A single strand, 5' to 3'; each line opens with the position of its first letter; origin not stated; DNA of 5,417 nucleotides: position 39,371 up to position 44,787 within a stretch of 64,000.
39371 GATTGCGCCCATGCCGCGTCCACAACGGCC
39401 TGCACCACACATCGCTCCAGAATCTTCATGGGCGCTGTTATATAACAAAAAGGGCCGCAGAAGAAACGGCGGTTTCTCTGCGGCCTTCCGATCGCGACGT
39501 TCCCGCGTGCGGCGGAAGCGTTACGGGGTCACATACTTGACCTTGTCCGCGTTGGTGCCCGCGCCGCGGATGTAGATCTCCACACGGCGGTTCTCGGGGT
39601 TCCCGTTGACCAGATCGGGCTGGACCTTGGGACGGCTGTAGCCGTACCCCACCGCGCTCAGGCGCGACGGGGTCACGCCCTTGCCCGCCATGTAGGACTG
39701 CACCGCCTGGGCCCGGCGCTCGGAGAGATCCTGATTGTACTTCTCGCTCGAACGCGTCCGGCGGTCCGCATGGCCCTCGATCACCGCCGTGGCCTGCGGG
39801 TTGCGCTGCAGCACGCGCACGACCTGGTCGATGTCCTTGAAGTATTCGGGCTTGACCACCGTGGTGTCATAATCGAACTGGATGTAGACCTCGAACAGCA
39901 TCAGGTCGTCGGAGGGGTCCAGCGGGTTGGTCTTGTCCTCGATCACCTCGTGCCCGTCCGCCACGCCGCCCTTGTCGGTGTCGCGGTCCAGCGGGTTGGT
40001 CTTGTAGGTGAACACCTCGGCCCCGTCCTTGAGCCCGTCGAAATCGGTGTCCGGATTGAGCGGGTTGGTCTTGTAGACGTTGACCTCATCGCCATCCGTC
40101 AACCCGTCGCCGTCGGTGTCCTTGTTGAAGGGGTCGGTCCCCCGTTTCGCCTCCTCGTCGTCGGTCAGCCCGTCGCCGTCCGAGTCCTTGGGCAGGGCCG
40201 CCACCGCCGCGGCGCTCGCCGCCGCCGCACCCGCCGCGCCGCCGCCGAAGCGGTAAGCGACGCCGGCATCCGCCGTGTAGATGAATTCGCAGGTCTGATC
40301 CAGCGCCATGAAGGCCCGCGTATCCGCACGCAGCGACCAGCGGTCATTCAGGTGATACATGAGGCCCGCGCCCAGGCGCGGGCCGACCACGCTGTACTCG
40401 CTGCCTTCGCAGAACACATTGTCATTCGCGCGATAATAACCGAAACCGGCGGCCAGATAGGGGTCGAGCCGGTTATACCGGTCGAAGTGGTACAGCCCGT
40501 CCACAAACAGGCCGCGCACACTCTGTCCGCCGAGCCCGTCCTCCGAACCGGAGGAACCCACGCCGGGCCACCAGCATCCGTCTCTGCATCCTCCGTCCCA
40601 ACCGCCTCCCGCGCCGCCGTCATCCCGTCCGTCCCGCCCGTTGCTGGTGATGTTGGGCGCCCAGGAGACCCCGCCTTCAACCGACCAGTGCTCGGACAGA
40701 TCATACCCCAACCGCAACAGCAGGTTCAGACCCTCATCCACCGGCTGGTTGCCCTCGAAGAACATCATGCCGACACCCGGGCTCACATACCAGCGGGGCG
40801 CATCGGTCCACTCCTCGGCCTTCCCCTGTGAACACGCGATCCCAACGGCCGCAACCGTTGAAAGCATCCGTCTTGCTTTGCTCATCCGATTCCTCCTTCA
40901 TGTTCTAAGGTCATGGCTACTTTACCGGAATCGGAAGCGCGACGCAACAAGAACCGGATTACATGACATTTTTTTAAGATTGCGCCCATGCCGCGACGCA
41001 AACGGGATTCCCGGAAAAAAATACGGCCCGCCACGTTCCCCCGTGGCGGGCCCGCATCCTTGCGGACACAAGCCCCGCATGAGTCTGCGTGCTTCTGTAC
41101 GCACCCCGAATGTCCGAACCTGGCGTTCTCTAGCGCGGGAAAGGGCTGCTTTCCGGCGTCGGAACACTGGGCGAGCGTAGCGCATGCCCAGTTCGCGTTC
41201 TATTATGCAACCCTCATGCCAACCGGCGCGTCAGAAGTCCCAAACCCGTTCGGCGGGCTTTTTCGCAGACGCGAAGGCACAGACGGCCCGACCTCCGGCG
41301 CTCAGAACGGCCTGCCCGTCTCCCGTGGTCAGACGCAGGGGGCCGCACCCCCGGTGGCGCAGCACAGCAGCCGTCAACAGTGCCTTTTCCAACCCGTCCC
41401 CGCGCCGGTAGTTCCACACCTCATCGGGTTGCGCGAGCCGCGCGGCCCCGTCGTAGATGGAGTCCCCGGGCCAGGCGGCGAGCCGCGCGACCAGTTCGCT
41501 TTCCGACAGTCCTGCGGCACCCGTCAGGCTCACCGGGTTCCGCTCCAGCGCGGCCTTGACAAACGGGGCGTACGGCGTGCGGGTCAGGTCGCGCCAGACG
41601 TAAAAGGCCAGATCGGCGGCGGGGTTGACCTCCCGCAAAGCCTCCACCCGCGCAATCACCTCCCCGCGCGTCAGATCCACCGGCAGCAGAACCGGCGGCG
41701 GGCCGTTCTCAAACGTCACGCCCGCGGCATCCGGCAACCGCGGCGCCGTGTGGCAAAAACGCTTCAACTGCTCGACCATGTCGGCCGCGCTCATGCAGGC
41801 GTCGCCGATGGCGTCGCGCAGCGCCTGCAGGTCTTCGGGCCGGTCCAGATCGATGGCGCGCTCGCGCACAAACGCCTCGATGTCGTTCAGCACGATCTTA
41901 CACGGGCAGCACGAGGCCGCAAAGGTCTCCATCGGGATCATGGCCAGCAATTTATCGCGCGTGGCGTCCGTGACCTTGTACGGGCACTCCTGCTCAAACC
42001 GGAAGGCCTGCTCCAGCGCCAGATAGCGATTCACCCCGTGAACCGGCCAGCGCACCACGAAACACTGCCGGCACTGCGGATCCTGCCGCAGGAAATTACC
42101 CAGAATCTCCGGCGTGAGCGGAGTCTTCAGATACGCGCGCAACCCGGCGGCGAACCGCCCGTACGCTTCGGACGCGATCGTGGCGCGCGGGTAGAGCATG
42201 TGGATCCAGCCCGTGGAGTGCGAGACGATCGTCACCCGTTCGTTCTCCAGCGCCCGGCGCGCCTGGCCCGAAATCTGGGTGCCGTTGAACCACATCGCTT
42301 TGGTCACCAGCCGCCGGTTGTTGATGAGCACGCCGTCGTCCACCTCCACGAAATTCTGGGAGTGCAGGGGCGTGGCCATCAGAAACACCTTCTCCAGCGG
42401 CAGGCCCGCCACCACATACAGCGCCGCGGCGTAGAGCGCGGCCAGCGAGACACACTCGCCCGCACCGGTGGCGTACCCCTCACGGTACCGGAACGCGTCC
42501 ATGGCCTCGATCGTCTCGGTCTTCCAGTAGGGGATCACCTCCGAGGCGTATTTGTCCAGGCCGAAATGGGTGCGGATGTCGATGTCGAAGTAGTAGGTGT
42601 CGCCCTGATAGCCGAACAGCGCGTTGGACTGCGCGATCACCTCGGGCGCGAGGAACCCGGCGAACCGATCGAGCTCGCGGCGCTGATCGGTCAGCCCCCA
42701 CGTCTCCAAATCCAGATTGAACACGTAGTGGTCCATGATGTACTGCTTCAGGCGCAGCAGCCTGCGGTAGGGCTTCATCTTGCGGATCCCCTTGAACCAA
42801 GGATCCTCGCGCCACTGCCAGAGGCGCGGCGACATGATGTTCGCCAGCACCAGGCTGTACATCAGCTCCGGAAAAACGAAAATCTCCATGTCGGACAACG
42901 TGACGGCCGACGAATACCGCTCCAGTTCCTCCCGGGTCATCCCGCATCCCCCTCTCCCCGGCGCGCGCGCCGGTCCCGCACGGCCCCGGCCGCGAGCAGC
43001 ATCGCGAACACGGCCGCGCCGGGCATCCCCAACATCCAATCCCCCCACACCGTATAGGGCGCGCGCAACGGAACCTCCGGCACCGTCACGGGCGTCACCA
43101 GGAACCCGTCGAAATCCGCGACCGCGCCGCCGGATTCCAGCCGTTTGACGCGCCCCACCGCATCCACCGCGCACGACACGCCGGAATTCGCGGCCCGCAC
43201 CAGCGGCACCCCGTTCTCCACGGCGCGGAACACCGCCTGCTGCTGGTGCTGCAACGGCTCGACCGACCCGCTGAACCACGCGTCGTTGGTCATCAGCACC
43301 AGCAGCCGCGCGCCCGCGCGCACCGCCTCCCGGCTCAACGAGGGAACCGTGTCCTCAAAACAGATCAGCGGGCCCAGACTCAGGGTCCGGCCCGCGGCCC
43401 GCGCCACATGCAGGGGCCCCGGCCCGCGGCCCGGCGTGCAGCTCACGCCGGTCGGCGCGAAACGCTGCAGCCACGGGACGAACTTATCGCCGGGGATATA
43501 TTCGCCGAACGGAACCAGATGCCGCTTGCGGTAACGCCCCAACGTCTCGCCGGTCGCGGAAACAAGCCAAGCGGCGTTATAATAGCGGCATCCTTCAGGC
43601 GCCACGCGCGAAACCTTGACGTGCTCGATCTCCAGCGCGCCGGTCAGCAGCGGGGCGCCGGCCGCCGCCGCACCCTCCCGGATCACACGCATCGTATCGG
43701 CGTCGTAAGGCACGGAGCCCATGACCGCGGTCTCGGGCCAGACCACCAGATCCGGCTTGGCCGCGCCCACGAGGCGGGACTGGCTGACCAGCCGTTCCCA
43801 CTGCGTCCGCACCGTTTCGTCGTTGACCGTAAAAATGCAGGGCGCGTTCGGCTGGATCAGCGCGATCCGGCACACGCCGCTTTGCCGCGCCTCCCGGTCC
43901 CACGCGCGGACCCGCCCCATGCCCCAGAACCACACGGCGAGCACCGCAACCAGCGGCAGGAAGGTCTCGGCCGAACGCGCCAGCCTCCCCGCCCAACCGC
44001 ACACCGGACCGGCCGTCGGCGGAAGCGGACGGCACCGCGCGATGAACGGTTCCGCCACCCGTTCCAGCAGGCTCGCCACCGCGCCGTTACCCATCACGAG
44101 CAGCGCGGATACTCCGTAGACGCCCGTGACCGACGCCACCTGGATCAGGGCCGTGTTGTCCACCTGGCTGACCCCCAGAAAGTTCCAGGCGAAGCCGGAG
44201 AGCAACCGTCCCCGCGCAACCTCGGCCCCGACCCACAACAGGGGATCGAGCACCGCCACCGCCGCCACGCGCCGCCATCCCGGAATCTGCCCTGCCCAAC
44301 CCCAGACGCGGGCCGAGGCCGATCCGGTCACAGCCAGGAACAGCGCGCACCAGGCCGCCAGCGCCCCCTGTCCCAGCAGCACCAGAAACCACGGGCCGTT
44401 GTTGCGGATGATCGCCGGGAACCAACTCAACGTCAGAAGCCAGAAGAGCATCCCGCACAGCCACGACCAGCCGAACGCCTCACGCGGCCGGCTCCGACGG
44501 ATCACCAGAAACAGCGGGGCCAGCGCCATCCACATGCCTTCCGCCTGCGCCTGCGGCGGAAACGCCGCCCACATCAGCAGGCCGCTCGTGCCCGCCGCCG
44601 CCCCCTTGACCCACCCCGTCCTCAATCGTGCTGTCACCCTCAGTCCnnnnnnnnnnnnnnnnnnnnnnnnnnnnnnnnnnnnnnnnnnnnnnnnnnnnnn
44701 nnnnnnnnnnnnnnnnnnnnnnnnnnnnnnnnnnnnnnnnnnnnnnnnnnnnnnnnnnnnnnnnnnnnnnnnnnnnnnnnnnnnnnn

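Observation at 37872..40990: Perfect tandem duplication of an OmpA/TSP3 outer-membrane protein gene unit that carried along its terminator and 17 codons of lptF/G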

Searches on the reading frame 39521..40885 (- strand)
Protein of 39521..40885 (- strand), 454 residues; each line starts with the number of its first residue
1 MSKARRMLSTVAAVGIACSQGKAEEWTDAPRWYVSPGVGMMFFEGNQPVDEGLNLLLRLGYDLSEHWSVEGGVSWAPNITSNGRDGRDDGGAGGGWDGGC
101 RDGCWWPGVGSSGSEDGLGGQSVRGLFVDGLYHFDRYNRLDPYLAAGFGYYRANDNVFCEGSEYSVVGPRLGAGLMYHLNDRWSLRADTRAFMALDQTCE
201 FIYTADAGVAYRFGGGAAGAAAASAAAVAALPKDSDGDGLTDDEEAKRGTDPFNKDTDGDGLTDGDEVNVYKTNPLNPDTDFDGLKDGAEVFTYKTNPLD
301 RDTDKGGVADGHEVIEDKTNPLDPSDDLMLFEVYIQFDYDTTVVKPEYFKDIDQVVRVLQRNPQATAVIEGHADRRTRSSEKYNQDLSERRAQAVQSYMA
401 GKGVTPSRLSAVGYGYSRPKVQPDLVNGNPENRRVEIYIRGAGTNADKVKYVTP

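Call 5: search_protein_families(library=pfam, proteins=[window:39521-40885:-], max_evalue=0.01)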
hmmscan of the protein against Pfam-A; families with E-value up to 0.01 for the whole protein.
window:39521-40885:- (454 aa): 3 families
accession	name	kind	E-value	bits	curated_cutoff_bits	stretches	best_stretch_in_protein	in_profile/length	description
PF18884.5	TSP3_bac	-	8.5e-22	77.1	25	3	256-278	1-22/22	Bacterial TSP3 repeat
PF00691.25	OmpA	-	1.2e-18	67.7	27.2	1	337-433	2-98/98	OmpA family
PF13505.12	OMP_b-brl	-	2.1e-16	61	28.7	1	11-213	2-175/175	Outer membrane protein beta-barrel domain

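Call 33: search_solved_structures(query=window:39521-40885:-, max_evalue=0.001)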
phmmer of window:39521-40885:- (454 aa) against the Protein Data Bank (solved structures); distinct sequences matched with E-value up to 0.001: 70 (the best 60 are shown).
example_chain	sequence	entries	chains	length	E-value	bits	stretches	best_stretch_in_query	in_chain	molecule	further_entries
9v99_A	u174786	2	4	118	1.2e-16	64.5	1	336-437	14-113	Outer membrane beta-barrel domain-containing protein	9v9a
5u1h_A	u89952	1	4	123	5.1e-16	62.4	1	331-440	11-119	Outer membrane porin F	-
9v9b_A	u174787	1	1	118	5.8e-16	62.2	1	336-437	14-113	Outer membrane beta-barrel domain-containing protein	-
4g4v_A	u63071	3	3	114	1.3e-14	57.7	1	330-437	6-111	Peptidoglycan-associated lipoprotein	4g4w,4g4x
6top_B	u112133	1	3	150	2.7e-14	56.7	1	335-421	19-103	OmpA family protein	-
6top_A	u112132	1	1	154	2.7e-14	56.7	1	335-421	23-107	OmpA family protein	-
2hqs_H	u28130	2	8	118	4.7e-14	55.9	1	335-438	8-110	Peptidoglycan-associated lipoprotein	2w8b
1oap_A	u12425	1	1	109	8.4e-14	55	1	335-434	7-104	PEPTIDOGLYCAN-ASSOCIATED LIPOPROTEIN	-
9rle_P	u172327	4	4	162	9.5e-14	54.9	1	335-435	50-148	Peptidoglycan-associated lipoprotein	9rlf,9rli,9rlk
6jfw_A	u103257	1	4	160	5.5e-13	52.4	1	326-441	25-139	PA0833-PD protein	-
4pwt_A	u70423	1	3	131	7.8e-13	51.9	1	335-434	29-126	Peptidoglycan-associated lipoprotein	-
4r40_B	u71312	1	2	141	8e-13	51.8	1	335-434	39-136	Peptidoglycan-associated lipoprotein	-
7f4v_aB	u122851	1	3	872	2.7e-12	50.1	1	316-440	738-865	Photosystem I P700 chlorophyll a apoprotein A2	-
2aiz_P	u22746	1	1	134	6.3e-12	48.9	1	335-434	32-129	Outer membrane protein P6 (Fragment)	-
5wtl_A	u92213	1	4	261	6.6e-12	48.8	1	234-438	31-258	OmpA family protein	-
3td3_A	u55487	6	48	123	1.3e-10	44.6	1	325-441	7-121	Outer membrane protein omp38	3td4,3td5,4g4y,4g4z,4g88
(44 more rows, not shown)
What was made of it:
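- On OmpA family (barrel + OmpA-like peptidoglycan-binding domain): PDB sequence hits to OprF, Pal and Omp38 C-terminal domains, E 1e-16 to 1e-10 (call 33).
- Closest known: OmpA / OprF family outer-membrane proteins. Same: The C-terminal domain matches the PDB chains OprF 5u1h (E=5e-16), Pal (4g4v and others) and Omp38 3td3 (call 33).
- Closest known: TSP3-repeat-containing OmpA-family proteins. Same: The TSP3_bac repeats followed by an OmpA-like domain match residues 234-438 of 5wtl (call 33).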

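Call 43: predict_structure(alignment_id=A3)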
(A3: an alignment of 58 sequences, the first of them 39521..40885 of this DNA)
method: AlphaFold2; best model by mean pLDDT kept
length: 454 residues; sequences in the alignment: 58
mean_pLDDT: 82.8   pTM: 0.47
mean pLDDT of the five models: 82.8, 82.0, 81.7, 80.7, 77.8
residues with pLDDT >= 90: 255; 70-90: 117; 50-70: 26; < 50: 56
segments of 3 or more residues with pLDDT < 50: 19-27, 84-116, 216-229
pLDDT, mean of each block of 10 residues (from residue 1): 63 57 42 94 87 95 91 92 51 41 42 49 95 86 97 89 92 94 93 86 96 57 35 86 93 94 96 95 95 96 91 90 89 80 89 93 94 88 93 96 96 91 88 91 85 72
secondary structure, 60 per line:
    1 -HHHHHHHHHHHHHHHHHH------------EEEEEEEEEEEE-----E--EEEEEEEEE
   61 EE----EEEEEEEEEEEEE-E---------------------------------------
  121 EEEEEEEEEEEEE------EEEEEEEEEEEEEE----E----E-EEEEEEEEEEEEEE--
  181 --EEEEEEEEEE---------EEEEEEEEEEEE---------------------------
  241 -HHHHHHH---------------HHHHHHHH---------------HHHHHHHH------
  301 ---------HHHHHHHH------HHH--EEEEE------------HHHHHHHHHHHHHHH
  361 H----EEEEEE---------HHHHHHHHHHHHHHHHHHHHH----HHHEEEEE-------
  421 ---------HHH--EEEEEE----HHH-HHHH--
elements in order: H2-19 E32-43 E52-62 E67-79 E121-133 E140-153 E165-178 E183-192 E202-213 H242-248 H264-271 H287-294 H310-317 E329-333 H346-361 E366-371 H381-401 E409-413 E435-440 H449-452
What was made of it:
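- On OmpA family (barrel + OmpA-like peptidoglycan-binding domain): The AlphaFold model of B has exactly 8 strands between residues 32 and 213, with pLDDT mostly above 85 (call 43).
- Closest known: OmpA / OprF family outer-membrane proteins. Same: The model has 8 strands (call 43).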

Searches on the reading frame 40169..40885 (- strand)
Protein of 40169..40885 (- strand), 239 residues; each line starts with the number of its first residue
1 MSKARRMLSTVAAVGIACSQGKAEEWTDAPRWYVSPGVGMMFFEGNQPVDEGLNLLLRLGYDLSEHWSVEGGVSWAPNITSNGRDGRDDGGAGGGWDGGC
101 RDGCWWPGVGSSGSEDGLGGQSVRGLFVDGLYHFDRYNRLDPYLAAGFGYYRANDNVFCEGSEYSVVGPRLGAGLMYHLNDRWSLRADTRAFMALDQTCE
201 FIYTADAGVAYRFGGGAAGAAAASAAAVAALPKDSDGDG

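Call 45: find_related_loci(query=window:40169-40885:-, collection=metagenome_contigs, flank=5000)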
Query seq(239 aa) (239 aa) in metagenome_contigs; peptide patterns used: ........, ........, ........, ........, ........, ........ (x = any residue, [..] = any of these).
443 stretches matched a pattern; 32 encode a relative of the query (tblastn E <= 1e-3); 32 distinct loci.
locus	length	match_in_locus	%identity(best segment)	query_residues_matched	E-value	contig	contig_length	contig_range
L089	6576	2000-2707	67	3-239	3e-105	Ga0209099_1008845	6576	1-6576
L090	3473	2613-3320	67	3-239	4e-105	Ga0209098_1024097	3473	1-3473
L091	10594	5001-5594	71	16-239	4e-103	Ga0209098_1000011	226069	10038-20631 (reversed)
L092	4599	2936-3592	67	6-239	3e-99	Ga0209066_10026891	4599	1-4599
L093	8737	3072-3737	78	22-239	3e-96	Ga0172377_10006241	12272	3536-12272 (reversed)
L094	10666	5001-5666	78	22-239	3e-96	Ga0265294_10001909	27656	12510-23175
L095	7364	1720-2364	64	1-239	3e-95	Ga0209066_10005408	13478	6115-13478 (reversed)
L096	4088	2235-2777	71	30-239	2e-95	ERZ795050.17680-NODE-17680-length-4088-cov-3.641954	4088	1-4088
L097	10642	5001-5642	81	22-239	2e-94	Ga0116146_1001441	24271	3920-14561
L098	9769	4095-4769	66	1-239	2e-93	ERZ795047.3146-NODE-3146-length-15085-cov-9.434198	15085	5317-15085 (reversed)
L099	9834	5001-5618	64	7-239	2e-91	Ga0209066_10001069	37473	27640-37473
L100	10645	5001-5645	62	5-239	3e-90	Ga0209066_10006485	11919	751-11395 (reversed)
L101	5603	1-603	77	43-239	8e-84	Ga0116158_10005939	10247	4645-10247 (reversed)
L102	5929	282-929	58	1-239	1e-82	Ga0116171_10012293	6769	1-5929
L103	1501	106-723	58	11-239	4e-88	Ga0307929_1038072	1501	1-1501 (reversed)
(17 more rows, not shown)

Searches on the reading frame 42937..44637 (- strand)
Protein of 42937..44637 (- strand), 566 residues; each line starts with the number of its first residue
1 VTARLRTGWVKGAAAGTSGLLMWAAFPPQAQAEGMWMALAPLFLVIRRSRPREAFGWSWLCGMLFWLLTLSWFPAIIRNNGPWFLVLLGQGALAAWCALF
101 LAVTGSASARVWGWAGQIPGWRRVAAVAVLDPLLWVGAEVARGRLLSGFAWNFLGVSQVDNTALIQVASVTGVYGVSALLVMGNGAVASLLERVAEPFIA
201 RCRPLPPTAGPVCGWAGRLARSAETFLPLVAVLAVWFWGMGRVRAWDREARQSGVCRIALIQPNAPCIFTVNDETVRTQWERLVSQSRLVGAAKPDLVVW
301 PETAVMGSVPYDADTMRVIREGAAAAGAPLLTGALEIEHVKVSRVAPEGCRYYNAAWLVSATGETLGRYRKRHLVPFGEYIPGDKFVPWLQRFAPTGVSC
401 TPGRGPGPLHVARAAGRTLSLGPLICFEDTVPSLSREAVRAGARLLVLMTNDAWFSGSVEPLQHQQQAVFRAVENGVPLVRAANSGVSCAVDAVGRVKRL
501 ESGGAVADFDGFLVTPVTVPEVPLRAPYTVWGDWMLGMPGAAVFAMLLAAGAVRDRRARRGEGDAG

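Call 5: search_protein_families(library=pfam, proteins=[window:42937-44637:-], max_evalue=0.01)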
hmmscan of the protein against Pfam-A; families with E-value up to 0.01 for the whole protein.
window:42937-44637:- (566 aa): 2 families
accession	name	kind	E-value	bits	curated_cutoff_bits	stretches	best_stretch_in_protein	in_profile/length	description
PF20154.4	LNT_N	-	6e-31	108.2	27.1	1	18-185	1-158/159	Apolipoprotein N-acyltransferase N-terminal domain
PF00795.27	CN_hydrolase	-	1.5e-25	90.5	23.2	1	257-497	1-230/256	Carbon-nitrogen hydrolase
